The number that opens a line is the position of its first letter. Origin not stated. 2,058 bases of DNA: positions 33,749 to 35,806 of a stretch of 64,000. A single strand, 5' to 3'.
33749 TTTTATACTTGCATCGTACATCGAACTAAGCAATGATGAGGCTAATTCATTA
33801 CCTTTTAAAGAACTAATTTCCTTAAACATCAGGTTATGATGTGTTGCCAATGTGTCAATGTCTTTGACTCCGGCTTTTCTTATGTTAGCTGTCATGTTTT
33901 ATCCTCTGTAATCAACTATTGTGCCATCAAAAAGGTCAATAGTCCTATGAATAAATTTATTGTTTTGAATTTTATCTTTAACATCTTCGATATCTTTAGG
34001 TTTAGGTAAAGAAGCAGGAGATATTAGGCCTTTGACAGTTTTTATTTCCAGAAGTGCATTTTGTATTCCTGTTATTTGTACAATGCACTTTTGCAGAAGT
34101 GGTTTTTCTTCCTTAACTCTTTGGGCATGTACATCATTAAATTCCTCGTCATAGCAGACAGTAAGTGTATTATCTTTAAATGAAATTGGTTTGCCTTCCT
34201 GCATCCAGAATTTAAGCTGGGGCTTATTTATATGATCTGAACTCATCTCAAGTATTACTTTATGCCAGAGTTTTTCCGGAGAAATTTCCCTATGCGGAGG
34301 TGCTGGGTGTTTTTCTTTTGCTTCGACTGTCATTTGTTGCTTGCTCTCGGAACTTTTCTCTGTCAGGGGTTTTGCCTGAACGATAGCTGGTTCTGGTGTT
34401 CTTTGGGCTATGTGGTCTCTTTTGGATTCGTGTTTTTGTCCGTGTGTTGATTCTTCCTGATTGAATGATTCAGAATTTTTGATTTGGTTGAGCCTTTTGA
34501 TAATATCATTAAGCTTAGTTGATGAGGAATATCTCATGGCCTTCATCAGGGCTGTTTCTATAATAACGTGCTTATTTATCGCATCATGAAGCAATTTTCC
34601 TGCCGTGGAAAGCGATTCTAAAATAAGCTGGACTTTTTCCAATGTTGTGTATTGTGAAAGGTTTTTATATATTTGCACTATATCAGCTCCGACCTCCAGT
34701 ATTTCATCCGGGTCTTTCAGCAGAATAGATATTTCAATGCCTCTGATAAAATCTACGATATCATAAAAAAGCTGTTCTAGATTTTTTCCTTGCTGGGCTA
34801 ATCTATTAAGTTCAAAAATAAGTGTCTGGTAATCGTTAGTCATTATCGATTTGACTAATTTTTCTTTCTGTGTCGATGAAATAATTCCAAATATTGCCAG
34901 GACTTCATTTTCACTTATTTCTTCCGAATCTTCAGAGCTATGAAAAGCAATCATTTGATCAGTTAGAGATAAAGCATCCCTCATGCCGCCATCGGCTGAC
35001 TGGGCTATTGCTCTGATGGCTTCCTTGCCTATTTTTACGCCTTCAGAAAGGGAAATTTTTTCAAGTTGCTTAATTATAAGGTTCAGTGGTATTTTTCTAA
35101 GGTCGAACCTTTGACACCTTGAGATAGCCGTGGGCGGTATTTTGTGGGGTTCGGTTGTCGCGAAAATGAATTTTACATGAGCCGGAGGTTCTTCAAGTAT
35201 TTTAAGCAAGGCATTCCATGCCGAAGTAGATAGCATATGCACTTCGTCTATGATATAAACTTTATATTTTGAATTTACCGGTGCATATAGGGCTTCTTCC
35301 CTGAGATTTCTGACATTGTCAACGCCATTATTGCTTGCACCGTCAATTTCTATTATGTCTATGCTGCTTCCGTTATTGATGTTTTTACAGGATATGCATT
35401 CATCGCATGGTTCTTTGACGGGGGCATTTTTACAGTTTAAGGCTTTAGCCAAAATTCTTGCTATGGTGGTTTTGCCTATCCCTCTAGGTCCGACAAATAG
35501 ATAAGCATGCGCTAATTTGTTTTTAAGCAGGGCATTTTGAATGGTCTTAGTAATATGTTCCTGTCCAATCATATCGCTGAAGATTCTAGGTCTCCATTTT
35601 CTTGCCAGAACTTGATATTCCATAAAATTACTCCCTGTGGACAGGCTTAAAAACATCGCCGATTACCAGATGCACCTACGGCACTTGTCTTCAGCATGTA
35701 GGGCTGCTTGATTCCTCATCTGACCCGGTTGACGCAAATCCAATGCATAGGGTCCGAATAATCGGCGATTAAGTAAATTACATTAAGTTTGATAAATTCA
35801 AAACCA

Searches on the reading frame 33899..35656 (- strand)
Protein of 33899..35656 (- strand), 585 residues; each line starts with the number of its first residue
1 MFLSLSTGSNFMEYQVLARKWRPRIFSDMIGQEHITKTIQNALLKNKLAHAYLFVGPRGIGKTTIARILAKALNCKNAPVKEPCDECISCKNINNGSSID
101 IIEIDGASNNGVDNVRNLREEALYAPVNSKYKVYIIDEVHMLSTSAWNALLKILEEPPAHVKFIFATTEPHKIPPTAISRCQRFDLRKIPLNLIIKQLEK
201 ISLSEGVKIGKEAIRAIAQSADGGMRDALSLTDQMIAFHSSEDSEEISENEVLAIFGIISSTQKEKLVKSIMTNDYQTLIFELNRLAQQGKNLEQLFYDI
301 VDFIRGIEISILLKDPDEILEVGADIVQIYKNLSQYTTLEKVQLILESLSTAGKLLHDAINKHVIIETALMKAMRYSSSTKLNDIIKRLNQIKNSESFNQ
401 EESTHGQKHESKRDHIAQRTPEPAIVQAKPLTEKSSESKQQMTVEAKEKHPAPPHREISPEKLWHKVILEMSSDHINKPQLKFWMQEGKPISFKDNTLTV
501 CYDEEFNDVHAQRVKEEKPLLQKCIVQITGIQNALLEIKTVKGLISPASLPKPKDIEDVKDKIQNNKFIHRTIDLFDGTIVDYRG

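Call 68: search_protein_families(library=ncbifam, proteins=[window:33899-35656:-], max_evalue=0.00001)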
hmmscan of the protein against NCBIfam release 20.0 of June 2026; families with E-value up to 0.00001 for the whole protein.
window:33899-35656:- (585 aa): 78 families (the best 25 are shown)
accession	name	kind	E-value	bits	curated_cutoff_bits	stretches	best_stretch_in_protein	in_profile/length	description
NF004046.1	PRK05563.1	equivalog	3.7e-149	498.2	400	1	14-577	2-562/567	DNA polymerase III subunit gamma/tau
NF011526.0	PRK14965.1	equivalog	3.6e-146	488.3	670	1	12-581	1-571/578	DNA polymerase III subunits gamma and tau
TIGR02397.1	dnaX_nterm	equivalog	6.4e-134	446.7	250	1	14-373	1-354/355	DNA polymerase III subunit gamma/tau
NF005942.0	PRK07994.1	equivalog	4.8e-126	422.3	613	1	12-449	1-433/655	DNA polymerase III subunit gamma/tau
NF011512.0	PRK14950.1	equivalog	1.9e-125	420.3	593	1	12-582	1-579/585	DNA polymerase III subunits gamma and tau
NF011510.0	PRK14948.1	equivalog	2.3e-122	409.9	593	1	12-544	3-520/640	DNA polymerase III subunit gamma/tau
NF004962.0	PRK06305.1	equivalog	1.7e-118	396.8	559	1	13-451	3-433/465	DNA polymerase III subunits gamma and tau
NF006585.0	PRK09111.1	equivalog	3.3e-118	396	604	1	12-516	25-529/616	DNA polymerase III subunit gamma/tau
NF005173.0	PRK06647.1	equivalog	1.2e-113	380.9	623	1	12-448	1-435/568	DNA polymerase III subunits gamma and tau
NF004549.0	PRK05896.1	equivalog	3e-109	366.5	578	1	14-478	3-396/642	DNA polymerase III subunits gamma and tau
NF011514.0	PRK14953.1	equivalog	3.4e-109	366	536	1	12-448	1-427/488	DNA polymerase III subunits gamma and tau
NF011523.0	PRK14962.1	equivalog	1.5e-108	363.6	576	1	15-411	2-377/474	DNA polymerase III subunits gamma and tau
NF011531.0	PRK14971.1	equivalog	9.6e-108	361.6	685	1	13-462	3-447/614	DNA polymerase III subunit gamma/tau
NF008975.0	PRK12323.1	equivalog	7.1e-103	345.6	875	1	12-293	1-283/709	DNA polymerase III subunit gamma/tau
NF011522.0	PRK14961.1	equivalog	4.5e-102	341.6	562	1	12-375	1-359/363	DNA polymerase III subunits gamma and tau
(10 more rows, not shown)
